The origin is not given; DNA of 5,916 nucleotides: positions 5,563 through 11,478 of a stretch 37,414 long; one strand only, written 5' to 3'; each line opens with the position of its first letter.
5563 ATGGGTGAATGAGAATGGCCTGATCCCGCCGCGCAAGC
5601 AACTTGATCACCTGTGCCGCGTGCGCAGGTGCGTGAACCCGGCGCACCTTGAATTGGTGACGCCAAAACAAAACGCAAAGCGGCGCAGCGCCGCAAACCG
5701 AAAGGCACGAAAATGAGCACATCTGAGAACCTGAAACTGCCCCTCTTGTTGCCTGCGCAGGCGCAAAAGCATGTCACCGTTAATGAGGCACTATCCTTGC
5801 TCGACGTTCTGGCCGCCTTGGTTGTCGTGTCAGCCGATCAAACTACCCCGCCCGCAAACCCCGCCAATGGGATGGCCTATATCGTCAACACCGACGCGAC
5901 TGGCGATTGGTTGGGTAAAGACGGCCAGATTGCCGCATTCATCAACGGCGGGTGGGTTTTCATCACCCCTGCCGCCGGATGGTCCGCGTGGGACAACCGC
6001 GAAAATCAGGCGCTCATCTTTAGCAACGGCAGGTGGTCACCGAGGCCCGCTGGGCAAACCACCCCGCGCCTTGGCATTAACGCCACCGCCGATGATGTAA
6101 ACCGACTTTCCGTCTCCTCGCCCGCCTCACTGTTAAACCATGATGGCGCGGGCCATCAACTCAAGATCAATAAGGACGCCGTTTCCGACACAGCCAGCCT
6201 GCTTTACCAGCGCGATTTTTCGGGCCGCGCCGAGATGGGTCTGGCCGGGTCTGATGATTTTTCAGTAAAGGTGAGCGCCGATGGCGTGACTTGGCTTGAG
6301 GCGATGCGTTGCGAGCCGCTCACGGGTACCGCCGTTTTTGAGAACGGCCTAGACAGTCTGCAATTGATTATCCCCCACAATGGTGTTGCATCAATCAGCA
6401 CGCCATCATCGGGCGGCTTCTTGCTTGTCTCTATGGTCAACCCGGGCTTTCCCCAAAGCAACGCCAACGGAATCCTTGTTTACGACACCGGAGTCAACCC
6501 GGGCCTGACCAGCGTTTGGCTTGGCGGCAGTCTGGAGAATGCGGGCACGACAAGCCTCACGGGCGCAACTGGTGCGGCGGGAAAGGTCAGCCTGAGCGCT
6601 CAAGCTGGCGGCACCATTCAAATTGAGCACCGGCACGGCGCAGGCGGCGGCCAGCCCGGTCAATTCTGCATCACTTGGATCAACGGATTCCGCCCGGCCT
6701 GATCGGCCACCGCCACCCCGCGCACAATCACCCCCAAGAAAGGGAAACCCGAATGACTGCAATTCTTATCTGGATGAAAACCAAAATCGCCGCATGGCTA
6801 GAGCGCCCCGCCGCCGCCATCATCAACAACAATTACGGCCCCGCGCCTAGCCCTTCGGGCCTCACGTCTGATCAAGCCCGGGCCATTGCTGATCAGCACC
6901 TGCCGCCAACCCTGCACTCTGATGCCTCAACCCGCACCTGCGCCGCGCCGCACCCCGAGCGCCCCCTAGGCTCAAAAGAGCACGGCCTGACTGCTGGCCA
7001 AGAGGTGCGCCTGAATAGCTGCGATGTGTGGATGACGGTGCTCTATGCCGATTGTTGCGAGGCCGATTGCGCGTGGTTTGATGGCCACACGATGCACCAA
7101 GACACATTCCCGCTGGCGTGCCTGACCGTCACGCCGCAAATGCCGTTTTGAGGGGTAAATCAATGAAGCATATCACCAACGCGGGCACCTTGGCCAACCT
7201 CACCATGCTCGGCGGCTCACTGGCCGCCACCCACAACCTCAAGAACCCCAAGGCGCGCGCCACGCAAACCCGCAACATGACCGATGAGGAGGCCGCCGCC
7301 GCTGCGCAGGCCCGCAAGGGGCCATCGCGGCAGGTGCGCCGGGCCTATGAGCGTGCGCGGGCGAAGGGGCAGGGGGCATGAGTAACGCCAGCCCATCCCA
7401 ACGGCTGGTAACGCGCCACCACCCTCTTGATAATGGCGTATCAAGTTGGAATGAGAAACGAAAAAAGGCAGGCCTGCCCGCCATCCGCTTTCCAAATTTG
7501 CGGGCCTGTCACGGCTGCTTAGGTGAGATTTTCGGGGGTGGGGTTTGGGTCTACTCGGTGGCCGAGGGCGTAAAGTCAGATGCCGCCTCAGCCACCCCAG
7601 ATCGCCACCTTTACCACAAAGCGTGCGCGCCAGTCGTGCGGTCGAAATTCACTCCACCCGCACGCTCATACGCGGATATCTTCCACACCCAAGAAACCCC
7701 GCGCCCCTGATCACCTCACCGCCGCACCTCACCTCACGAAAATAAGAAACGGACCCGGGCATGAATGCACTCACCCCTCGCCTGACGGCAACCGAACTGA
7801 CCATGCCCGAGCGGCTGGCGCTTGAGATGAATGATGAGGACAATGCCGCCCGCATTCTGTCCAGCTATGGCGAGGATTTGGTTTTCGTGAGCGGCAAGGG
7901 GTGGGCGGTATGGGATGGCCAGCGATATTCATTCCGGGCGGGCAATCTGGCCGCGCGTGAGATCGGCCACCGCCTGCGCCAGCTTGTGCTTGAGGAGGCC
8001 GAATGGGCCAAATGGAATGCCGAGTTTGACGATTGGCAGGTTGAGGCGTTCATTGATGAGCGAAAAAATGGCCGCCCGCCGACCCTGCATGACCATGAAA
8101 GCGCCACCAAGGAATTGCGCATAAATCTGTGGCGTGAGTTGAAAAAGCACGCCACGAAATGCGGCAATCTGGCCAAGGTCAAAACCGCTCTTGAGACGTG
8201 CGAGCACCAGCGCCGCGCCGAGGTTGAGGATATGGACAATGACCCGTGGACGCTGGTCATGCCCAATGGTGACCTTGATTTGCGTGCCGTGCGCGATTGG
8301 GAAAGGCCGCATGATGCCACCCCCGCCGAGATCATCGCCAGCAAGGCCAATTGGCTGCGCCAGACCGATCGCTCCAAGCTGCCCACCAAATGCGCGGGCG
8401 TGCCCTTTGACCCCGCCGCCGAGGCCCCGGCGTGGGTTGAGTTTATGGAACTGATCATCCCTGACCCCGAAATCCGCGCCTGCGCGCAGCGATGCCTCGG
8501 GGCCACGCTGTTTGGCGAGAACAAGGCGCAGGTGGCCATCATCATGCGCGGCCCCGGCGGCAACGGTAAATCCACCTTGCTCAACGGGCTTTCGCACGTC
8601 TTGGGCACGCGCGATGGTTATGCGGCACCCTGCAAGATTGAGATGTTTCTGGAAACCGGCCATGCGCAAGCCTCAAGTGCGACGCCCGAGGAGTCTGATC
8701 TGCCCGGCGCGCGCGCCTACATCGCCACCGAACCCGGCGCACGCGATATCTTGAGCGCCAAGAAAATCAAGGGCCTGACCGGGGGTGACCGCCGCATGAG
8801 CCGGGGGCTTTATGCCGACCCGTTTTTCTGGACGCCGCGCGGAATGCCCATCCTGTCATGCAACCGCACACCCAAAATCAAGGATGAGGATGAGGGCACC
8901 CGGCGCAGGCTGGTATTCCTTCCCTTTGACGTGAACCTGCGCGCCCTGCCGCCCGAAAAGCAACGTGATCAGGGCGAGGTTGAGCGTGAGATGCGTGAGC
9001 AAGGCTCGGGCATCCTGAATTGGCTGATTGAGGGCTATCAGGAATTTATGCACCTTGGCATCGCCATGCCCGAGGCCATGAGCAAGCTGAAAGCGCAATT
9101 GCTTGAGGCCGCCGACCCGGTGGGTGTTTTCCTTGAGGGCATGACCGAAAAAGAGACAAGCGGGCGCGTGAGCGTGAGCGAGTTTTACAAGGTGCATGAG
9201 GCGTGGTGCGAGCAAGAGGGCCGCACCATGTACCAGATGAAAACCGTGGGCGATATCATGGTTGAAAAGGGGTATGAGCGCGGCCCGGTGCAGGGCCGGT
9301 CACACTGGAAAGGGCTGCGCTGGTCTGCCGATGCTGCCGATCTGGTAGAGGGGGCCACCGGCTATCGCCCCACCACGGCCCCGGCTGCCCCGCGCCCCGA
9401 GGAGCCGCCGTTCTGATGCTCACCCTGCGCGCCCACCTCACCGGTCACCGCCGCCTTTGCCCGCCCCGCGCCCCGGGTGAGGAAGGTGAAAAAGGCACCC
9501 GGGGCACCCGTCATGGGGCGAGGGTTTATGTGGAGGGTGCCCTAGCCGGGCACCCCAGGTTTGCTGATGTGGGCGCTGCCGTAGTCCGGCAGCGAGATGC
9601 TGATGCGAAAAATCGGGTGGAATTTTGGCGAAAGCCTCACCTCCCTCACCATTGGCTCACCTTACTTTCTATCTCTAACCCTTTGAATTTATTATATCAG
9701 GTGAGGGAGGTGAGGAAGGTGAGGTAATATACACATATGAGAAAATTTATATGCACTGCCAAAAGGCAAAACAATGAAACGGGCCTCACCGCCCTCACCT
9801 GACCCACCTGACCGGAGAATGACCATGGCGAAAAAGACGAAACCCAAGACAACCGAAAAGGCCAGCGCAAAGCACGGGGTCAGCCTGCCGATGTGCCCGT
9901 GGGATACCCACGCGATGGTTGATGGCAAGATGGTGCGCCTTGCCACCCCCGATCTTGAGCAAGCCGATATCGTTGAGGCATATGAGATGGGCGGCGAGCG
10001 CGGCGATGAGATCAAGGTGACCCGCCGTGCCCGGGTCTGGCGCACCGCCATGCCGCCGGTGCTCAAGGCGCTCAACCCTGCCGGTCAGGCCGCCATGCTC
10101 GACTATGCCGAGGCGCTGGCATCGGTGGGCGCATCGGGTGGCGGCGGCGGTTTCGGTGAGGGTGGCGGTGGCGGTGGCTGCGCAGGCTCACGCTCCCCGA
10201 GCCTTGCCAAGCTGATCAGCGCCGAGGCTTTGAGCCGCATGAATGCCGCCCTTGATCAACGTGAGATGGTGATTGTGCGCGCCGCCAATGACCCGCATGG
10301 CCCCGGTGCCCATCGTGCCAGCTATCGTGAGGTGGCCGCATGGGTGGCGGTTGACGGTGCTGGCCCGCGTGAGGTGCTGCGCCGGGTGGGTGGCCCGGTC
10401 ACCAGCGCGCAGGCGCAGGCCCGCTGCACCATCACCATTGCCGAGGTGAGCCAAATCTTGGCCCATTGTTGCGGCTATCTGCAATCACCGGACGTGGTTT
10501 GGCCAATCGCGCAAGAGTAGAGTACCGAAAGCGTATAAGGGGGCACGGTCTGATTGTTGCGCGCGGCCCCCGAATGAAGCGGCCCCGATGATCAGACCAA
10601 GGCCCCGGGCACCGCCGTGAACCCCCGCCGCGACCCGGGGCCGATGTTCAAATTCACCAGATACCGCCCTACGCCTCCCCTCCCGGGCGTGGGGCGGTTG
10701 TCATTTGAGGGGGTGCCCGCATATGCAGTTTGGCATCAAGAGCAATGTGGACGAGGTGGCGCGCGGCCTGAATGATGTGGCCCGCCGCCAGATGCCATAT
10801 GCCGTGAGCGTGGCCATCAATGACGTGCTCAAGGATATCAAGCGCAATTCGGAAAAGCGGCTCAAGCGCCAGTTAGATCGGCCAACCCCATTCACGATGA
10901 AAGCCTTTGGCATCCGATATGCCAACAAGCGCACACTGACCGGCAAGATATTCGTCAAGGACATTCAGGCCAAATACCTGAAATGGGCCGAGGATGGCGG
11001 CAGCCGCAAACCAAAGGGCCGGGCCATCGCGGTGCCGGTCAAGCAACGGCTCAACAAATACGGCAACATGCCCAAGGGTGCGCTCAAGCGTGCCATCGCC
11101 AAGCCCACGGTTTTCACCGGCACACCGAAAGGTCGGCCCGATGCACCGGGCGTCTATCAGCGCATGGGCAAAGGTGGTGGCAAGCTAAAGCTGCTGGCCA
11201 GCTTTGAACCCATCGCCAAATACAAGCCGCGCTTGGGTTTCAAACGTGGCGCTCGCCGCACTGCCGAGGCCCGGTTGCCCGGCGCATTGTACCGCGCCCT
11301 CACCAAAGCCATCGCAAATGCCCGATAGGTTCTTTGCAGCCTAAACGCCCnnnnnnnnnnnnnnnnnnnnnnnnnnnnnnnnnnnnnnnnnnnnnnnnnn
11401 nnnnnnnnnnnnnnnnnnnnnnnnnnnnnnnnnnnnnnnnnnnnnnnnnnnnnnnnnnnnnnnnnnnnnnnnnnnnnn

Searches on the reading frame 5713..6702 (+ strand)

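Call 36: search_protein_families(library=phrogs, proteins=[window:5713-6702:+], max_evalue=0.001)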
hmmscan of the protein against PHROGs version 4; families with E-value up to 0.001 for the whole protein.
window:5713-6702:+ (329 aa): 7 families
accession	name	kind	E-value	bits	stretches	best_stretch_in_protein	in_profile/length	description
phrog_13925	-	unknown function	1.3e-51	176.8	2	1-110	1-110/640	-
phrog_15388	-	unknown function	3.6e-48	165.7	1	2-191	2-203/345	-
phrog_25093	-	unknown function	4.5e-41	142.3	1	1-205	5-214/564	-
phrog_5363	-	unknown function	1.8e-26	94.5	1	2-117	6-122/245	-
phrog_7049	-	tail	3.4e-16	60.5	1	23-115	26-118/246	tail fiber protein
phrog_21978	-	unknown function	6.5e-13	50.1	1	24-147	26-127/220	-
phrog_35360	-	tail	1.5e-11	45.1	1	33-109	33-110/260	tail fiber protein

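Call 38: search_protein_families(library=pfam, proteins=[window:5713-6702:+], max_evalue=0.001)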
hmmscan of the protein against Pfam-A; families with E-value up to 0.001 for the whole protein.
window:5713-6702:+ (329 aa): 1 family
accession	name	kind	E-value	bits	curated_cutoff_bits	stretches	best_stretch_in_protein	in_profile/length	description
PF10983.13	DUF2793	-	1.1e-30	105.8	27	1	23-108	1-86/87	Protein of unknown function (DUF2793)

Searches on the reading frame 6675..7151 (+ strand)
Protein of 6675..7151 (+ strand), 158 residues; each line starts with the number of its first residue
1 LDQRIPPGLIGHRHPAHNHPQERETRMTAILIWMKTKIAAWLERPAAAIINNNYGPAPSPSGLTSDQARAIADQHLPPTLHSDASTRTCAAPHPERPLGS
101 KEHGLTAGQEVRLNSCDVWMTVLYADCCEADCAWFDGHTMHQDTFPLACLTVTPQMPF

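Call 36: search_protein_families(library=phrogs, proteins=[window:6675-7151:+], max_evalue=0.001)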
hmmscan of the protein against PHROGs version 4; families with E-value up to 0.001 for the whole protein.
window:6675-7151:+ (158 aa): 1 family
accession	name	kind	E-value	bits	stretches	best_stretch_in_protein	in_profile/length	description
phrog_3261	-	unknown function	5.7e-06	27.8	1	105-154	13-65/108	-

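Call 38: search_protein_families(library=pfam, proteins=[window:6675-7151:+], max_evalue=0.001)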
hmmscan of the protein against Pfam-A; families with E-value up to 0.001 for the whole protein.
window:6675-7151:+ (158 aa): 1 family
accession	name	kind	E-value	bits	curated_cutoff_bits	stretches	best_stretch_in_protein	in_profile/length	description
PF09926.15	DUF2158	-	0.00085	19.5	22.3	0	111-148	6-48/50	Uncharacterized small protein (DUF2158)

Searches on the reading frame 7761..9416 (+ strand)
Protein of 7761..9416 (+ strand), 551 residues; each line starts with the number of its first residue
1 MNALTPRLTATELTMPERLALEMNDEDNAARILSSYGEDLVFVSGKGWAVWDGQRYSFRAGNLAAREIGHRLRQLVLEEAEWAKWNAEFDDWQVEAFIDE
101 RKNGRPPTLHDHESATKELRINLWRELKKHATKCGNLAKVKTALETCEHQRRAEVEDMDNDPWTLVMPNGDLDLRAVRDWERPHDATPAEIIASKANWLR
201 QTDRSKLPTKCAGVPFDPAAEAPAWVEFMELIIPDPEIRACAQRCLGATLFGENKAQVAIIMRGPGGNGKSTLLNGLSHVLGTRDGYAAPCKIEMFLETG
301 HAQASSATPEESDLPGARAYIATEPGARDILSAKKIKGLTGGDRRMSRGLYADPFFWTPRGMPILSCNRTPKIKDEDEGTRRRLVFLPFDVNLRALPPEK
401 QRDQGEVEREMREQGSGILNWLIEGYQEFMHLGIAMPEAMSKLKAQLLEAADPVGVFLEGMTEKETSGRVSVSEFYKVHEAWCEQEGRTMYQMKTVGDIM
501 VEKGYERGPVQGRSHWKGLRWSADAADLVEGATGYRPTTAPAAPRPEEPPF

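Call 36: search_protein_families(library=phrogs, proteins=[window:7761-9416:+], max_evalue=0.001)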
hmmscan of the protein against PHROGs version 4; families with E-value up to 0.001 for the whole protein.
window:7761-9416:+ (551 aa): 9 families
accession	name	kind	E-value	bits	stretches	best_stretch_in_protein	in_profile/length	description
phrog_1156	-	DNA, RNA and nucleotide metabolism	1.4e-104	352.3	1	17-530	358-834/855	DNA primase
phrog_6088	-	DNA, RNA and nucleotide metabolism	1.9e-60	206.2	1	22-526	331-768/772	DNA primase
phrog_1829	-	DNA, RNA and nucleotide metabolism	3.1e-53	182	1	22-505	323-738/772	DNA primase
phrog_2478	-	DNA, RNA and nucleotide metabolism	5.4e-48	164.7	1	68-496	418-815/854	DNA polymerase/primase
phrog_864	-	DNA, RNA and nucleotide metabolism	1.4e-47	163.8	1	121-507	255-607/1064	DNA primase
phrog_1883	-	DNA, RNA and nucleotide metabolism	1e-38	134.2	1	29-527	280-753/756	DNA helicase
phrog_16950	-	DNA, RNA and nucleotide metabolism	1.4e-32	113.6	1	14-488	358-794/843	DNA primase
phrog_7601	-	unknown function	7e-28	98.9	1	245-525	8-275/289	-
phrog_4210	-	DNA, RNA and nucleotide metabolism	0.00026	19.9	1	220-385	139-296/1304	DNA polymerase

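Call 38: search_protein_families(library=pfam, proteins=[window:7761-9416:+], max_evalue=0.001)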
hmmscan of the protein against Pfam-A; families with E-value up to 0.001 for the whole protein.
window:7761-9416:+ (551 aa): 2 families
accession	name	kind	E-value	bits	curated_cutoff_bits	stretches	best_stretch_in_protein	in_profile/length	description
PF08706.16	D5_N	-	1.9e-16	61.1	22.4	1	29-232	1-143/145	D5 N terminal like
PF19263.5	DUF5906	-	7.1e-06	27.1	27.6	1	262-382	1-114/114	Family of unknown function (DUF5906)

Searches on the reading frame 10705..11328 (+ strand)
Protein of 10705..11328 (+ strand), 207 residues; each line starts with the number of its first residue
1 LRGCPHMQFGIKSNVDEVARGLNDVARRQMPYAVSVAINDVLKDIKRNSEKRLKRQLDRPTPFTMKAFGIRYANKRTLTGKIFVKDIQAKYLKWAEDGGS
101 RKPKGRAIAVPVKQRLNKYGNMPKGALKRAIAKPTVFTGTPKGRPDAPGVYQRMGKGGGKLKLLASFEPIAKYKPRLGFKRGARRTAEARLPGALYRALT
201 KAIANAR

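Call 64: search_protein_families(library=phrogs, proteins=[window:10705-11328:+], max_evalue=0.001)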
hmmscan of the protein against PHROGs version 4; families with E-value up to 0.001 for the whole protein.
window:10705-11328:+ (207 aa): 2 families
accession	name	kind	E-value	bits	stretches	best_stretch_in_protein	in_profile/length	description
phrog_1924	-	tail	8.7e-49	167.5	1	7-207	2-237/237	minor tail protein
phrog_27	-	connector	7.6e-06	27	1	12-202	14-185/199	tail completion or Neck1 protein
